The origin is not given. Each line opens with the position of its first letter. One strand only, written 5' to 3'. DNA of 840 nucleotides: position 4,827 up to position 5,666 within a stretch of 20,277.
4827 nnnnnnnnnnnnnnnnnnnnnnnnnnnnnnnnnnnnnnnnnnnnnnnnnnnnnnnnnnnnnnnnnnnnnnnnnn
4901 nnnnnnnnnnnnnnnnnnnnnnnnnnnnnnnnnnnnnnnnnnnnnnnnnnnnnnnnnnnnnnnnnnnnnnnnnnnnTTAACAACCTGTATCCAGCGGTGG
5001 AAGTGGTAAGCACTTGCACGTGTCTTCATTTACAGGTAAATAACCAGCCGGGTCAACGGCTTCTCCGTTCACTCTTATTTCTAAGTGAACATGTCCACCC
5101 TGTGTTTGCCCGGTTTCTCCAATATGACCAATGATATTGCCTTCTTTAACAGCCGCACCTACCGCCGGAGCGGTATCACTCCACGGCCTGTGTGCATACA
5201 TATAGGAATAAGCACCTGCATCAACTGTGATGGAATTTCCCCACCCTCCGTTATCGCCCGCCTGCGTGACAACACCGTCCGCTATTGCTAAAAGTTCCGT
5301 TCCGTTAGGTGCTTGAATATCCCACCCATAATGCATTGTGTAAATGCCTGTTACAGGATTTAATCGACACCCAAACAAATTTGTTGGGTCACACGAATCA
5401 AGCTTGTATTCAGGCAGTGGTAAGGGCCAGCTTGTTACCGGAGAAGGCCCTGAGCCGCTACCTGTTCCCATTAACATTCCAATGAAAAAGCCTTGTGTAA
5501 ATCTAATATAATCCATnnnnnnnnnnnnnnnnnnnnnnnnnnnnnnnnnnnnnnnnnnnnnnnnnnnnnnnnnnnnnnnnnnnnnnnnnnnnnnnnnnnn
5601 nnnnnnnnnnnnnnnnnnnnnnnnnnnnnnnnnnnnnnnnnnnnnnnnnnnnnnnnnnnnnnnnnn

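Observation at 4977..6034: The gp13-type tail hydrolase is split into two coupled ORFs that share an N-terminal motif and are conspicuously GC-rich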

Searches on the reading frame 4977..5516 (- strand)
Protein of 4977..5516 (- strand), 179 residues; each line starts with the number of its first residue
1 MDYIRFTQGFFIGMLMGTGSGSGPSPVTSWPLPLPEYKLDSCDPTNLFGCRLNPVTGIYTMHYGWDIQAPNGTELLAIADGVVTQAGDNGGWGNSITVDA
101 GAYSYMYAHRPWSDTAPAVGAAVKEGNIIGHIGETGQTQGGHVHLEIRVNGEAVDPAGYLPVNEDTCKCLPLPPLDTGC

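Call 6: search_protein_families(library=pfam, proteins=[window:4977-5516:-], max_evalue=0.01)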
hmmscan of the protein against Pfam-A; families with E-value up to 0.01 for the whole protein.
window:4977-5516:- (179 aa): 1 family
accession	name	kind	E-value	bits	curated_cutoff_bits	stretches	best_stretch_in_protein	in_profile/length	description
PF01551.29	Peptidase_M23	-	2.8e-23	82.4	28.7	1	61-156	2-96/96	Peptidase family M23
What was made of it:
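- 4977..5516 (-): Stand-alone M23 metallopeptidase gene (179 aa). Its ATG overlaps the lysozyme stop codon (TAATG at 5518..5514), and there is no Shine-Dalgarno sequence upstream. PF01551 E 3e-23 (call 6).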

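Call 7: search_protein_families(library=phrogs, proteins=[window:4977-5516:-], max_evalue=0.001)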
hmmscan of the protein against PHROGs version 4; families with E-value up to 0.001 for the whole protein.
window:4977-5516:- (179 aa): 23 families
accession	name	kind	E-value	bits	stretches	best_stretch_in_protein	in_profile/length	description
phrog_7767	-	other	2.7e-21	77.2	1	61-165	20-124/194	metallo-endopeptidase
phrog_6700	-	lysis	9.3e-21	73.6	1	45-162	2609-2727/2898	endolysin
phrog_14988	-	other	2.5e-15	57.9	1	52-162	23-141/272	peptidase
phrog_37190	-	other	2.7e-13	50.9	1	45-160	124-238/244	peptidase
phrog_16615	-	other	2.9e-13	50.5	1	59-163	416-520/529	peptidase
phrog_28672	-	other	2.9e-13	50.2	1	60-150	286-376/397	metallo-endopeptidase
phrog_4070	-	tail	5.1e-12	45.7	1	61-163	624-730/989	tail length tape measure protein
phrog_3578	-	lysis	1.8e-11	45.1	1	47-161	219-357/405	endolysin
phrog_3084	-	lysis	5.2e-11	43.2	1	48-148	16-117/468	endolysin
phrog_21656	-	other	5.8e-11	42.1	1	61-160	636-743/1022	peptidase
phrog_10030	-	tail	6.1e-11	41.3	1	61-159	1913-2017/2105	tail length tape measure protein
phrog_880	-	lysis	9.8e-11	42.7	1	48-148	21-120/435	endolysin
phrog_167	-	tail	1.1e-10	40.9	1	55-149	1208-1291/1555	tail length tape measure protein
phrog_1067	-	head and packaging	3.1e-08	33.6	1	48-153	748-850/991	minor head protein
phrog_8537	-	unknown function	1.7e-07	31.9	1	61-166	15-124/384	-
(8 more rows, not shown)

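Call 10: search_dna_similar(query=window:4977-5516:-, collection=phages, mode=protein, max_rows=40)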
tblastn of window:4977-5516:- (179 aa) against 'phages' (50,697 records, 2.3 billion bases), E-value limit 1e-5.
Records with a match: 578; places in all: 585; records where one place covers at least 80% of the query: 29.
Best place of each record, by identity: 60-80% 1; <60% 577.
By first word of the organism name: Microbacterium 111; Bacillus 107; Staphylococcus 78; Rhodococcus 54; Gordonia 52; Bacteriophage 49; Streptomyces 27; Clostridium 20; Curtobacterium 11; Mycobacterium 11; and 23 more.
By host as written in the record: Microbacterium foliorum NRRL B-24224 72; - 68; Rhodococcus erythropolis RIA 643 37; Gordonia rubripertincta NRRL B-16540 34; Microbacterium foliorum NRRL B-24224 SEA 29; Staphylococcus aureus 26; Bacillus subtilis 24; Bacillus subtilis BEST7003 17; and 124 more.
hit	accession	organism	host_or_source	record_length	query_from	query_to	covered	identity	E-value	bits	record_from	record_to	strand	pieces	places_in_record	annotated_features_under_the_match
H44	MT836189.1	Bacteriophage sp.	human fecal samples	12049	30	179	84%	76.8%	3e-72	241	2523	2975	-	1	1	record has no annotation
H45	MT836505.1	Bacteriophage sp.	human fecal samples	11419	33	162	73%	40.0%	5e-19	89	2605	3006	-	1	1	record has no annotation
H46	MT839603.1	Bacteriophage sp.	human fecal samples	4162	33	161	72%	39.7%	1e-16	82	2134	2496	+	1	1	record has no annotation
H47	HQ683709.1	Planktothrix phage PaV-LD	Planktothrix agardhii HAB637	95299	45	164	67%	42.1%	7e-20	91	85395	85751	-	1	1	peptidase M23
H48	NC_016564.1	Planktothrix phage PaV-LD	Planktothrix agardhii HAB637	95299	45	164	67%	42.1%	7e-20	91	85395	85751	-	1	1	peptidase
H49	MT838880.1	Bacteriophage sp.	human fecal samples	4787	30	160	73%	38.2%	6e-17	83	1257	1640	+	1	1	record has no annotation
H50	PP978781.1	Gordonia phage TenaciousP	Gordonia rubripertincta NRRL B-16540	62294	30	160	73%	37.9%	1e-12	71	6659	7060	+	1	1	13: lysin A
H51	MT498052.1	Gordonia phage Jodelie19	Gordonia rubripertincta NRRL B-16540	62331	30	160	73%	37.9%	1e-12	71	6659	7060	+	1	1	13: lysin A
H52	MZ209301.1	Gordonia phage Figliar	Gordonia rubripertincta NRRL B-16540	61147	30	160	73%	37.9%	1e-12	71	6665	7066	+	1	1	13: lysin A, N-acetylmuramoyl-L-alanine amidase domain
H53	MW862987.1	Gordonia phage Aflac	Gordonia rubripertincta NRRL B-16540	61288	30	160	73%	37.9%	1e-12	71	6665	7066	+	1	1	13: lysin A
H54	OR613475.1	Gordonia phage OlgasClover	Gordonia rubripertincta NRRL-16540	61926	30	160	73%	37.9%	1e-12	71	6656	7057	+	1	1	13: lysin A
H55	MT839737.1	Bacteriophage sp.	human fecal samples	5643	33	161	72%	38.1%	2e-17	85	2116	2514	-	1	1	record has no annotation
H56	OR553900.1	Gordonia phage EndAve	Gordonia rubripertincta NRRL B-16540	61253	30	160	73%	37.1%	8e-13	71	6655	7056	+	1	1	13: lysin A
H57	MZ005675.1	Gordonia phage AlainaMarie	Gordonia terrae 3612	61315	30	160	73%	37.1%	8e-13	71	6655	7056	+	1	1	13: lysin A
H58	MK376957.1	Gordonia phage Duffington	Gordonia terrae 3612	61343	30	160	73%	37.1%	8e-13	71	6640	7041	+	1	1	13: lysin A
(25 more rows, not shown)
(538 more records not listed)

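Call 17: find_related_loci(query=window:4977-5516:-, collection=viral_contigs, flank=4000)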
Query window:4977-5516:- (179 aa) in viral_contigs; peptide patterns used: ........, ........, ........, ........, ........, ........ (x = any residue, [..] = any of these).
1 stretches matched a pattern; 1 encode a relative of the query (tblastn E <= 1e-3); 1 distinct loci.
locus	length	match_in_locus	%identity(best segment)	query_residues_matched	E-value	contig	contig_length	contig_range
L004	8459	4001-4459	97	27-179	3e-100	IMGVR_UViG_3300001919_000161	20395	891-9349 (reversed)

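Call 21: find_homologous_proteins(query=window:4977-5516:-, max_evalue=0.00001)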
Query window:4977-5516:- (179 aa): 4 proteins with E <= 0.00001 among 198 candidates.
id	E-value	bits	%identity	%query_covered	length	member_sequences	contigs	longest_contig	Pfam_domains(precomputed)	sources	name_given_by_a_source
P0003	3.4e-115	401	94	100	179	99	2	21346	PF01551.30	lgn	-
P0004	1.1e-94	334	82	96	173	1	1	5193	PF01551.30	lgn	-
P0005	6.8e-77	276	76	84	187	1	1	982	PF01551.30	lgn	-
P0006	8.6e-71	256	71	84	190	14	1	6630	PF01551.30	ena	-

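Call 24: find_encoding_contigs(protein=P0004, flank=4000, max_places=4)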
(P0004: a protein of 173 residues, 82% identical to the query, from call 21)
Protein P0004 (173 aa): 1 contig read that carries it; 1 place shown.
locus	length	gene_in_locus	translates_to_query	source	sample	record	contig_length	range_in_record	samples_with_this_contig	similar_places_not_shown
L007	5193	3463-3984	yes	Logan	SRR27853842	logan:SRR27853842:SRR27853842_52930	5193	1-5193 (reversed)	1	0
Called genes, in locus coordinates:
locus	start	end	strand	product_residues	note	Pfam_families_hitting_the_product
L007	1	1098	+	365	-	?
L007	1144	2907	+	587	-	PF16838:Caud_tail_N, PF20934:phi29_gp9_C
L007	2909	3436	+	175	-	PF18013:Phage_lysozyme2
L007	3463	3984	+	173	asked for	PF01551:Peptidase_M23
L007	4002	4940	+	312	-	PF05352:Phage_connector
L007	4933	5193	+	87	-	?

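Call 25: find_encoding_contigs(protein=P0006, flank=4000, max_places=4)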
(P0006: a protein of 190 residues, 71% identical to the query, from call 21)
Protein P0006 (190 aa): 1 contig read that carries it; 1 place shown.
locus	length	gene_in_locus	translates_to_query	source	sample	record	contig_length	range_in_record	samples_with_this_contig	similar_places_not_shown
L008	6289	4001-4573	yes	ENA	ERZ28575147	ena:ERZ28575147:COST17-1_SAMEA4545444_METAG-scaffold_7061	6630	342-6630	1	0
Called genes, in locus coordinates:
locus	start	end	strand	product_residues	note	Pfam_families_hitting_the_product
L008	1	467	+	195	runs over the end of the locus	PF08291:Peptidase_M15_3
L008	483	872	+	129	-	-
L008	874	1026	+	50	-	-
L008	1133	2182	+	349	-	PF25622:Phi29_MCP, PF02368:Big_2 (faint)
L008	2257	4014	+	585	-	PF16838:Caud_tail_N, PF20934:phi29_gp9_C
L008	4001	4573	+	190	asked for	PF01551:Peptidase_M23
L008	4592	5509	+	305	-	PF05352:Phage_connector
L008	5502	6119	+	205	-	-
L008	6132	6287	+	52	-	?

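Call 39: search_solved_structures(query=window:4980-5516:-, max_evalue=0.000001, show_alignments=1)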
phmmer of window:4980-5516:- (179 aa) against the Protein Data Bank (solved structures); distinct sequences matched with E-value up to 0.000001: 28.
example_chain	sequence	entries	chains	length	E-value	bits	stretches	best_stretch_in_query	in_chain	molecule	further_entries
3slu_A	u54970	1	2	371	2.1e-20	76.4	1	46-162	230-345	M23 peptidase domain protein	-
6muk_A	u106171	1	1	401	2.5e-20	76.2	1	46-162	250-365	Peptidase M23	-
4rny_A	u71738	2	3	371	1e-13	54.6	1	50-161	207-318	Conserved hypothetical secreted protein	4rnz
5j1l_A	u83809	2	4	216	2e-13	53.7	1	36-161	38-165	ToxR-activated gene (TagE)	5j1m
6jmx_A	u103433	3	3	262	5.4e-12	49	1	58-160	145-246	Peptidase M23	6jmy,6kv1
6jn7_A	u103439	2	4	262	7.9e-12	48.5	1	58-160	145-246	Peptidase M23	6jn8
6jn0_A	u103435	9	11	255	1.3e-10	44.5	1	58-160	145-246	Peptidase M23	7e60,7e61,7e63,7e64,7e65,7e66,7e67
6jn1_A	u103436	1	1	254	1.3e-10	44.5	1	58-160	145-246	Peptidase M23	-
6jmz_A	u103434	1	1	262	1.4e-10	44.4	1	58-160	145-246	Peptidase M23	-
5j1l_B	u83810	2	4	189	6.4e-10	42.2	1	51-161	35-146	ToxR-activated gene (TagE)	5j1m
5j1k_A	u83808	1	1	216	9e-10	41.7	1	51-161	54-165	ToxR-activated gene (TagE)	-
6ue4_A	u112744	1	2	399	9.5e-10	41.7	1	45-156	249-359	ShyA endopeptidase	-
6u2a_A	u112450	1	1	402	9.7e-10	41.6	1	45-156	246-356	ShyA endopeptidase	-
2hsi_A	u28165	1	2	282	1.3e-09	41.2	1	61-160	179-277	Putative peptidase M23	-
2b44_A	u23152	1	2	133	3.4e-09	39.9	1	61-160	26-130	Glycyl-glycine endopeptidase lytM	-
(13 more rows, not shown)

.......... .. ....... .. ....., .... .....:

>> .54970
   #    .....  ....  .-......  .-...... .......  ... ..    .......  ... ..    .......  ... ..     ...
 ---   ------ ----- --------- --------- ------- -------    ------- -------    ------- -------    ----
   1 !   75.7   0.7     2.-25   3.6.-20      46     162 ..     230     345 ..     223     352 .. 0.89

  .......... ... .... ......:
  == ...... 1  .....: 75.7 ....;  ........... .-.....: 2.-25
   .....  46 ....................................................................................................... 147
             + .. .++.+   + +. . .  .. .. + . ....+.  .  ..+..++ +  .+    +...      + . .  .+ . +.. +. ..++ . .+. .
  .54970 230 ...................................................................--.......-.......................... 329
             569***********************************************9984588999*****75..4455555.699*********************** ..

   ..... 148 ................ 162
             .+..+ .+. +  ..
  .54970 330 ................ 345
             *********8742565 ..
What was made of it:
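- On Peptidase M23 (LytM/lysostaphin-type zinc endopeptidase, PF01551): Best solved relatives are bacterial M23 enzymes at E 2e-20 (call 39).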

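Call 47: search_protein_representatives(alignment_id=A1)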
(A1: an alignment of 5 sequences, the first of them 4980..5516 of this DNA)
Query: 5 sequences, 179 profile positions. Proteins with E-value up to 0.001 (for the whole library): 109614; up to 1e-10: 39275; up to 1e-30: 29. The best 150 are listed.
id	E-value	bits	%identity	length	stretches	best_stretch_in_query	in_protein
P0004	8.5e-104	361.0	-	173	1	8-179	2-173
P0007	7.7e-41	155.9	-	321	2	46-161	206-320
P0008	1.4e-39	151.8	-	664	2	46-161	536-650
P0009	2.5e-39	151.0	-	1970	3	44-161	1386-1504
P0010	2.5e-39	151.0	-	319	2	21-173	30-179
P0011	9.8e-37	142.5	-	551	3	60-160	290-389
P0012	1.5e-36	141.9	-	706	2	58-161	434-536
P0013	4.1e-36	140.5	-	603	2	48-161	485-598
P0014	6.0e-36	140.0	-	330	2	47-163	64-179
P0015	8.2e-35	136.3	-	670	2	49-160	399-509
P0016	1.9e-34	135.1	-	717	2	44-160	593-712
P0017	2.3e-34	134.8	-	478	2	28-160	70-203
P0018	5.6e-34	133.6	-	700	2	47-165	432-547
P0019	6.1e-34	133.4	-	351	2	47-160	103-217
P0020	6.2e-34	133.4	-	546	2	45-159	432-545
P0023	2.7e-32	128.1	-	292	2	47-160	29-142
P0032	7.2e-31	123.4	-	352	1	29-164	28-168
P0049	3.3e-29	118.0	-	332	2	39-163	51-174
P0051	4.4e-29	117.6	-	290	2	34-161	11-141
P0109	4.2e-25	104.6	-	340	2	56-166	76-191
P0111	5.0e-25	104.4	-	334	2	45-166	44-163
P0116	7.6e-25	103.8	-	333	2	45-164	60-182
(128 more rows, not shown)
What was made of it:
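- Tried and rejected: Exhaustive HMMER search with the M23 profile showed that the whole clade collapses into one 50%-identity cluster, with the next hit at 8e-41 (call 47).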

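Call 49: search_protein_families(library=pfam, proteins=[P0010, P0014, P0032, P0049, P0051, P0023, P0111, P0116, P0109, P0007], max_evalue=0.001)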
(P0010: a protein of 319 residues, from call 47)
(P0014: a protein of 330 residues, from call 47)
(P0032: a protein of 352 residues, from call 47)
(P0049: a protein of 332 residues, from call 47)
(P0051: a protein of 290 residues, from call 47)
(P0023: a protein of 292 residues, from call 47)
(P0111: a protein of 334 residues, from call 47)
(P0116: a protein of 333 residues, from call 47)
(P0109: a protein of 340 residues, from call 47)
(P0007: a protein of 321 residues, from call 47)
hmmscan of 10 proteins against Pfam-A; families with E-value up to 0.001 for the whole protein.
P0010 (319 aa): 1 family
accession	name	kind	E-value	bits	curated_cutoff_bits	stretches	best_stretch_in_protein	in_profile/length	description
PF01551.29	Peptidase_M23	-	1.4e-66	221.2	28.7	2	68-162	2-96/96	Peptidase family M23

P0014 (330 aa): 3 families
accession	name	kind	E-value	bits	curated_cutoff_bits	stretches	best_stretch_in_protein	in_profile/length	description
PF01551.29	Peptidase_M23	-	6.8e-65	215.7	28.7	2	77-172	1-96/96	Peptidase family M23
PF13375.12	RnfC_N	-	1.6e-05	25.3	25.6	0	260-288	35-63/101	RnfC Barrel sandwich hybrid domain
PF01333.25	Apocytochr_F_C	-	2.8e-05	24.6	30.4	0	230-290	5-67/118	Apocytochrome F, C-terminal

P0032 (352 aa): 1 family
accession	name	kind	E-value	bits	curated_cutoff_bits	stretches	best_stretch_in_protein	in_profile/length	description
PF01551.29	Peptidase_M23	-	4.1e-24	85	28.7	1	59-160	2-96/96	Peptidase family M23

P0049 (332 aa): 1 family
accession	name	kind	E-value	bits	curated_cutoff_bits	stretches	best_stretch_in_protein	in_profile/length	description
PF01551.29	Peptidase_M23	-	3.2e-56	188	28.7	2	73-167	2-96/96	Peptidase family M23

P0051 (290 aa): 1 family
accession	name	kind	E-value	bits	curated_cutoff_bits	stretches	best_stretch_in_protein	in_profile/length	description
PF01551.29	Peptidase_M23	-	2.1e-61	204.6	28.7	2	38-136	2-96/96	Peptidase family M23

P0023 (292 aa): 5 families
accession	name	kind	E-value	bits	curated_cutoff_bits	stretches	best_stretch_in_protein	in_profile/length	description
PF01551.29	Peptidase_M23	-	6.4e-66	219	28.7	2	42-138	1-96/96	Peptidase family M23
PF16886.11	ATP-synt_ab_Xtn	-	6.3e-05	23.1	25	0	97-119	14-36/88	ATPsynthase alpha/beta subunit barrel-sandwich domain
PF00364.28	Biotin_lipoyl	-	0.00028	21.1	22.1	0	245-260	18-33/73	Biotin-requiring enzyme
PF13533.13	Biotin_lipoyl_2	-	0.00035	20.8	29.8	0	99-113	16-30/32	Biotin-lipoyl like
PF05896.17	NQRA_N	-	0.00076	20.1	25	0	183-215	55-87/94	NqrA N-terminal barrel-sandwich hybrid domain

P0111 (334 aa): 1 family
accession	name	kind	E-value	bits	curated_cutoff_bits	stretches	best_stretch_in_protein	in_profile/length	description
PF01551.29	Peptidase_M23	-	8.5e-59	196.2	28.7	2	60-154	2-96/96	Peptidase family M23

P0116 (333 aa): 1 family
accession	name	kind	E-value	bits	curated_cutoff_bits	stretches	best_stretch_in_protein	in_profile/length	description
PF01551.29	Peptidase_M23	-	5e-62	206.6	28.7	2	75-174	1-96/96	Peptidase family M23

P0109 (340 aa): 2 families
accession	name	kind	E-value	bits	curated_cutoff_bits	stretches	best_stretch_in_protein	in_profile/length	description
PF01551.29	Peptidase_M23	-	4.6e-54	181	28.7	2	81-181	2-96/96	Peptidase family M23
PF21968.2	TcdA1_RBD_3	-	0.00091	19.8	27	0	42-95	15-68/106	TcdA1, receptor binding domain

P0007 (321 aa): 3 families
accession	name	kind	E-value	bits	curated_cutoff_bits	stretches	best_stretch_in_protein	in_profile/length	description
PF01551.29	Peptidase_M23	-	3.2e-65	216.8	28.7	2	78-173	1-96/96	Peptidase family M23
PF13375.12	RnfC_N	-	5.3e-07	30.1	25.6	0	127-151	39-63/101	RnfC Barrel sandwich hybrid domain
PF01333.25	Apocytochr_F_C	-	4.8e-06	27.1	30.4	0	94-153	6-67/118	Apocytochrome F, C-terminal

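Call 61: predict_structure(alignment_id=A1)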
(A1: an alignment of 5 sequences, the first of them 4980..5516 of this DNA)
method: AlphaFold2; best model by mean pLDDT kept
length: 179 residues; sequences in the alignment: 5
mean_pLDDT: 42.7   pTM: 0.39
mean pLDDT of the five models: 42.7, 41.0, 35.4, 31.6, 30.8
residues with pLDDT >= 90: 0; 70-90: 3; 50-70: 49; < 50: 127
segments of 3 or more residues with pLDDT < 50: 1-69, 89-94, 108-114, 135-149, 154-179
pLDDT, mean of each block of 10 residues (from residue 1): 38 37 28 27 35 32 39 54 57 51 47 54 62 43 47 48 39 29
secondary structure, 60 per line:
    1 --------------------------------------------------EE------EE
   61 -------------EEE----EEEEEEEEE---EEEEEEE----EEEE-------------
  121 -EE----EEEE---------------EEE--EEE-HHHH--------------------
elements in order: E74-76 E81-89 E93-99 E104-107 E128-131 E147-149 E152-154 H156-159
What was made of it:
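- On Picovirus knob-plugging tail-tip lysin (Andhra gp10 type): Only single-chain prediction was available, and it failed (pLDDT 43, call 61).
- The AlphaFold model of the M23 protein from a 5-sequence alignment was unusable (pLDDT 43, call 61), so even the helical nature of the leader is inferred from its sequence pattern.
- Tried and rejected: AlphaFold2 of the M23 protein with the 5-sequence clade alignment gave pLDDT 43 (call 61).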

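Call 71: find_encoding_contigs(protein=P0003, flank=10000, max_places=3)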
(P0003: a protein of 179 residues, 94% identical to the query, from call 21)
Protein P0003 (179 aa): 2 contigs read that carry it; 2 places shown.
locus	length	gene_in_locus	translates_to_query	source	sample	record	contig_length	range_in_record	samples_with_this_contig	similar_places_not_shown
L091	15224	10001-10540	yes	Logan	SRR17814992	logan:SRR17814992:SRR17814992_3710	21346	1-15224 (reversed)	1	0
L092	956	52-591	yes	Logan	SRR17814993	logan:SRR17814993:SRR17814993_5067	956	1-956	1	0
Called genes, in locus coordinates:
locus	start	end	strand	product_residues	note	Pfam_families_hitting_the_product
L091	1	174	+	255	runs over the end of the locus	PF05435:Phi-29_GP3 (weak)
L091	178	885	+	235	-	PF03175:DNA_pol_B_2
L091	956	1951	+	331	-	PF03175:DNA_pol_B_2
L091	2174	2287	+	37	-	-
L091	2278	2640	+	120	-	-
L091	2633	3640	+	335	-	PF05894:Podovirus_Gp16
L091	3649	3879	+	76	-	-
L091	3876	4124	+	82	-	-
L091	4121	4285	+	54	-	-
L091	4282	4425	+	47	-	-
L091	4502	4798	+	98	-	-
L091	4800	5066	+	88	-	PF16079:Phage_holin_5_2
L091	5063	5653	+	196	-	PF01471:PG_binding_1 (weak), PF08291:Peptidase_M15_3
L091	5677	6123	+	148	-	-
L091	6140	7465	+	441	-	PF25622:Phi29_MCP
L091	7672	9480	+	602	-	PF16838:Caud_tail_N, PF20934:phi29_gp9_C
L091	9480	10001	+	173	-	PF18013:Phage_lysozyme2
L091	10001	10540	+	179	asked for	PF01551:Peptidase_M23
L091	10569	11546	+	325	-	PF05352:Phage_connector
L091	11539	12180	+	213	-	-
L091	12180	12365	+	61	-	-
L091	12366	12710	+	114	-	-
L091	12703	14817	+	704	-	PF13472:Lipase_GDSL_2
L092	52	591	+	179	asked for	PF01551:Peptidase_M23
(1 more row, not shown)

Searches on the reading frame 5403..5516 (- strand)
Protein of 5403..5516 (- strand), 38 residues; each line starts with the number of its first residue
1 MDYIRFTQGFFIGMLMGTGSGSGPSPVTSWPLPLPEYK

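Call 79: search_protein_families(library=pfam, proteins=[window:5403-5516:-], max_evalue=10)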
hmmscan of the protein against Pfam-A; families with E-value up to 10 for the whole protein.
seq(38 aa): 0 families
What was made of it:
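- No Pfam family matches them (call 79).
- Tried and rejected: Pfam scan of the leaders alone at E up to 10 found nothing relevant (call 79).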
